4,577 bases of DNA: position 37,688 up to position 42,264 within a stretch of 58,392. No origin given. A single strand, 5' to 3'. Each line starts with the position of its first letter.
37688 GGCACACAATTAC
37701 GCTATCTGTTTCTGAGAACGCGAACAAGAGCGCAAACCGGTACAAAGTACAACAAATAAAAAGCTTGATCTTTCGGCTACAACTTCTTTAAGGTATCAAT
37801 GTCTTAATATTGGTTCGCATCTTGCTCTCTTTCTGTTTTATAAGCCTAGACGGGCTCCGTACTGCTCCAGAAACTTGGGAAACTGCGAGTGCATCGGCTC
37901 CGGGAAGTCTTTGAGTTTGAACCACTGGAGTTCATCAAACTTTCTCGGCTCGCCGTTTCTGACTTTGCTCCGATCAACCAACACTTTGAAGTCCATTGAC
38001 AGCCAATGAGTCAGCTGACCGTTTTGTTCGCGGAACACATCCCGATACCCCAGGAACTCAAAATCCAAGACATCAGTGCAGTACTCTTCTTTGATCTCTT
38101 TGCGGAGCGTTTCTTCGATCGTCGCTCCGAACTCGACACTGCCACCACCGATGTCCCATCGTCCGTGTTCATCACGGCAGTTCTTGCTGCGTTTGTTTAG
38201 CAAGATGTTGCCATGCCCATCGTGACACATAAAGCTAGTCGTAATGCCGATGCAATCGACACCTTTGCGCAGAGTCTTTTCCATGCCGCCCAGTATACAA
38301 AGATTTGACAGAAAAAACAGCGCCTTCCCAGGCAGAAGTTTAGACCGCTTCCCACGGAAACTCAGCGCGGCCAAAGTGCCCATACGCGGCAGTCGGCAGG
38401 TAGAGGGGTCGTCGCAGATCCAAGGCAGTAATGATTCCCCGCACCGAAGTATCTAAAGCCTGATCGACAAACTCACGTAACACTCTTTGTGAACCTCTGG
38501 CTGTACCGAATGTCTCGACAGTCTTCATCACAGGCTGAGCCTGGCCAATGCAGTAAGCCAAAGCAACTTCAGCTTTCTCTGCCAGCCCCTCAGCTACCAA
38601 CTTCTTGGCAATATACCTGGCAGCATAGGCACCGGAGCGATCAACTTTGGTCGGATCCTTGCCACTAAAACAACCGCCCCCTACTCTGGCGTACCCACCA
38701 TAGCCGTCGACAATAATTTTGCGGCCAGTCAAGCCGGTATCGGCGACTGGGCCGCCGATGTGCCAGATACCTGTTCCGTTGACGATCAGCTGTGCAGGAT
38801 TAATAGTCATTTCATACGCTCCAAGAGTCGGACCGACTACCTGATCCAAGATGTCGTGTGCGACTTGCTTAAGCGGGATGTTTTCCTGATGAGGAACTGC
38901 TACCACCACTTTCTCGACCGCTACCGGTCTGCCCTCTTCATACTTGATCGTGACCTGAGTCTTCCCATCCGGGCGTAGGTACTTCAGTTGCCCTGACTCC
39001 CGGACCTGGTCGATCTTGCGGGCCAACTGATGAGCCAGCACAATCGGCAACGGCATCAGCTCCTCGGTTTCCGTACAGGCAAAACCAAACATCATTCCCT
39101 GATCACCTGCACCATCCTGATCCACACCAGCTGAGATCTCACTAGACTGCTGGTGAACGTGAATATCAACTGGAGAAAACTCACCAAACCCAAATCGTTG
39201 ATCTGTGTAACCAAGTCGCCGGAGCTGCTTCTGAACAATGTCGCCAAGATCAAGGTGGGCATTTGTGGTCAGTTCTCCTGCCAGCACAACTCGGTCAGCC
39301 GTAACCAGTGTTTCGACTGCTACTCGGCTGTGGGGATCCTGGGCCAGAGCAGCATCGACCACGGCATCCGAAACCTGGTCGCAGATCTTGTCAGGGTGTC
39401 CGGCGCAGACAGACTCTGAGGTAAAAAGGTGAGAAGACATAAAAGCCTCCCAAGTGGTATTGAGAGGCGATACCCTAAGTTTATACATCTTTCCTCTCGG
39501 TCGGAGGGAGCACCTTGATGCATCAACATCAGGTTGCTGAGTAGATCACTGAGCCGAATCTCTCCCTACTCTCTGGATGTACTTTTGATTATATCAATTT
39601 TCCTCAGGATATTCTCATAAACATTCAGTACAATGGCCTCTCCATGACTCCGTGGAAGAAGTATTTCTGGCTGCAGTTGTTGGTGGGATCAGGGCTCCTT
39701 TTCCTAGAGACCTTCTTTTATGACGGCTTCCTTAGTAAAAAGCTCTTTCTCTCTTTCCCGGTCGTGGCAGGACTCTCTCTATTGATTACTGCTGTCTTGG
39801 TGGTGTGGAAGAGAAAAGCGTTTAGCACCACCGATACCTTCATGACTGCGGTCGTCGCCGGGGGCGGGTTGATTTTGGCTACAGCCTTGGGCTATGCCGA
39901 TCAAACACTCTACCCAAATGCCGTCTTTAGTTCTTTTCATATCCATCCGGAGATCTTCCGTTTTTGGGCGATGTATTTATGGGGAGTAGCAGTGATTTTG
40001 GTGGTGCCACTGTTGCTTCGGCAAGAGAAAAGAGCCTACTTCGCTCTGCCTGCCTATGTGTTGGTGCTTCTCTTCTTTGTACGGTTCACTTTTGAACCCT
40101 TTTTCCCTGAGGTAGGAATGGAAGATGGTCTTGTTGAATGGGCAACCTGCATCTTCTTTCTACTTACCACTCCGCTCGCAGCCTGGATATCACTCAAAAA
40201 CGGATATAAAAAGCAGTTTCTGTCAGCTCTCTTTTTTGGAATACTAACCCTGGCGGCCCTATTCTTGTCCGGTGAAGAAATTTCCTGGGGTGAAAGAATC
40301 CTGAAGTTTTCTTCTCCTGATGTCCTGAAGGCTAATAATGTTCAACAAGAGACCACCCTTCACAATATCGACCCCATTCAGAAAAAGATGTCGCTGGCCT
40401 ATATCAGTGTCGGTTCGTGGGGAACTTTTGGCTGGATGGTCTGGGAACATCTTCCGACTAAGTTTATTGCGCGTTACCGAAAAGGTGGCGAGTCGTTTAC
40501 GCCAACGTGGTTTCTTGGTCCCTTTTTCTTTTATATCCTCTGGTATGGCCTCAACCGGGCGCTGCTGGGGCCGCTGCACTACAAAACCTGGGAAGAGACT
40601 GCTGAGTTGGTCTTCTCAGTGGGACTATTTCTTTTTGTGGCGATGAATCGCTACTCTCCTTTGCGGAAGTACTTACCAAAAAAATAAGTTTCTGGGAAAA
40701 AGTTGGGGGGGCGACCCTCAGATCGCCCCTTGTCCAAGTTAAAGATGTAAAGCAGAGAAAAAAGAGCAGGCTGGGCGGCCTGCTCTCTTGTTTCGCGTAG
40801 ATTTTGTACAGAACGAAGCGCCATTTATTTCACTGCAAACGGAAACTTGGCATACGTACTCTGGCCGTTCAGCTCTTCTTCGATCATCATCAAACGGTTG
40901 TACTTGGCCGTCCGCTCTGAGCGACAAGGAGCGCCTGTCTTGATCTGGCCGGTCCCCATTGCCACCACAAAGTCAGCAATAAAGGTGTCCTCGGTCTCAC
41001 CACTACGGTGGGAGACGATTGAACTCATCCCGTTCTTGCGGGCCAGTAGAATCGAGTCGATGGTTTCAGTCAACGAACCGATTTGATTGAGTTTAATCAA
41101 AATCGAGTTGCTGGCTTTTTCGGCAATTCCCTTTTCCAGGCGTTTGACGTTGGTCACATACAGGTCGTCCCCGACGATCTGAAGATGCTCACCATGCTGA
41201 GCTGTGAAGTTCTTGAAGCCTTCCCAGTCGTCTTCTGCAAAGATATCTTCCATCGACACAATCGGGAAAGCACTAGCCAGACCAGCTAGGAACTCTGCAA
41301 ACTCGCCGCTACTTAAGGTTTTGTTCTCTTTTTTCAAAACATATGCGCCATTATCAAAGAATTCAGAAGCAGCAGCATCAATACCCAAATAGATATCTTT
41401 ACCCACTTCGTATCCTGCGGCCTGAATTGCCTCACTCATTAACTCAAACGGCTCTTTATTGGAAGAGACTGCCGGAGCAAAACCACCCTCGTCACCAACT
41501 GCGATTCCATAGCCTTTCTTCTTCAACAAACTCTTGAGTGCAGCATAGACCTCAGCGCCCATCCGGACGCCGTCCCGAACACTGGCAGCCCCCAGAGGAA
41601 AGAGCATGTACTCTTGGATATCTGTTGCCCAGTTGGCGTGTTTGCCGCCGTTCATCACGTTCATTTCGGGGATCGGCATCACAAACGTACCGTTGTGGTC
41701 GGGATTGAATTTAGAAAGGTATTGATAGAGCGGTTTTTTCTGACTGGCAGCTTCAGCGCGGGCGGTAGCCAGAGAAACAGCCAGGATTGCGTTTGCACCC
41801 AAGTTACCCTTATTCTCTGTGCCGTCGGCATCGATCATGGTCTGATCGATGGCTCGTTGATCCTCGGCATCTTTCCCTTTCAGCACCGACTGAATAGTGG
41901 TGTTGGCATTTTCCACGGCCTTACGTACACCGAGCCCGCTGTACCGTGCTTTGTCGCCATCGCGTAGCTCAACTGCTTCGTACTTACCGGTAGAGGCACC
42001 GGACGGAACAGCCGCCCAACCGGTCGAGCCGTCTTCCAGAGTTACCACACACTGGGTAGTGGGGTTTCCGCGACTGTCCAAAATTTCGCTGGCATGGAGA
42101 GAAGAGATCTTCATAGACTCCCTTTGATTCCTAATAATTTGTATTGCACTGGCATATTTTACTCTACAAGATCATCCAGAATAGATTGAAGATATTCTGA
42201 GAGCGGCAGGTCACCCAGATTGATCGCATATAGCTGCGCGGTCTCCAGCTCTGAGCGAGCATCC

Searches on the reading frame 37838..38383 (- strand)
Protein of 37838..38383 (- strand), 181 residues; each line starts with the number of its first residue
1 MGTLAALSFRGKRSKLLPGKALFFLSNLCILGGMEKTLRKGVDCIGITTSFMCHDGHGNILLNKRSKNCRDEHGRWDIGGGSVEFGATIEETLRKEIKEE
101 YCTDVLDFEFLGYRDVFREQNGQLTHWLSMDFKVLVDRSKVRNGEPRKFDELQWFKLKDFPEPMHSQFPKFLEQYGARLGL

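Call 68: search_protein_families(library=pfam, proteins=[window:37838-38383:-])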
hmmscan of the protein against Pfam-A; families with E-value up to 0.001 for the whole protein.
window:37838-38383:- (181 aa): 1 family
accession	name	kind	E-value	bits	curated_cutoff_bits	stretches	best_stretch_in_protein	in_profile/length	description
PF00293.34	NUDIX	-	1.5e-13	51.3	21.1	1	52-174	9-133/134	NUDIX domain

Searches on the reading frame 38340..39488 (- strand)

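Call 68: search_protein_families(library=pfam, proteins=[window:38340-39488:-])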
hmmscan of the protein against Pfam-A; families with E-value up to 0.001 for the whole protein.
window:38340-39488:- (382 aa): 3 families
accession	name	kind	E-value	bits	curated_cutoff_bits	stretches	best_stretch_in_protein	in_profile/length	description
PF02773.21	S-AdoMet_synt_C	-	2.2e-58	196.6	25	1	244-380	1-137/138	S-adenosylmethionine synthetase, C-terminal domain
PF02772.21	S-AdoMet_synt_M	-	1.2e-40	138.8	29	1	125-240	2-118/120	S-adenosylmethionine synthetase, central domain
PF00438.25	S-AdoMet_synt_N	-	1.4e-33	115.8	33.1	1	20-115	2-98/99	S-adenosylmethionine synthetase, N-terminal domain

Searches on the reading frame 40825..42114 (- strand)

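Call 43: search_protein_families(library=pfam, proteins=[window:40825-42114:-])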
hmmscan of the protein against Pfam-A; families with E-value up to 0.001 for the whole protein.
window:40825-42114:- (429 aa): 3 families
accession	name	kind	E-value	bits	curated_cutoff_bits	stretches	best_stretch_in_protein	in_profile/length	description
PF00113.28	Enolase_C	-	2.8e-112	375.3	21.5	1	144-422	2-288/296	Enolase, C-terminal TIM barrel domain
PF03952.21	Enolase_N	-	1.1e-54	184.6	35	1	3-133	1-131/131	Enolase, N-terminal domain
PF07476.17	MAAL_C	-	7.3e-05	22.5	27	1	303-386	132-214/249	Methylaspartate ammonia-lyase C-terminus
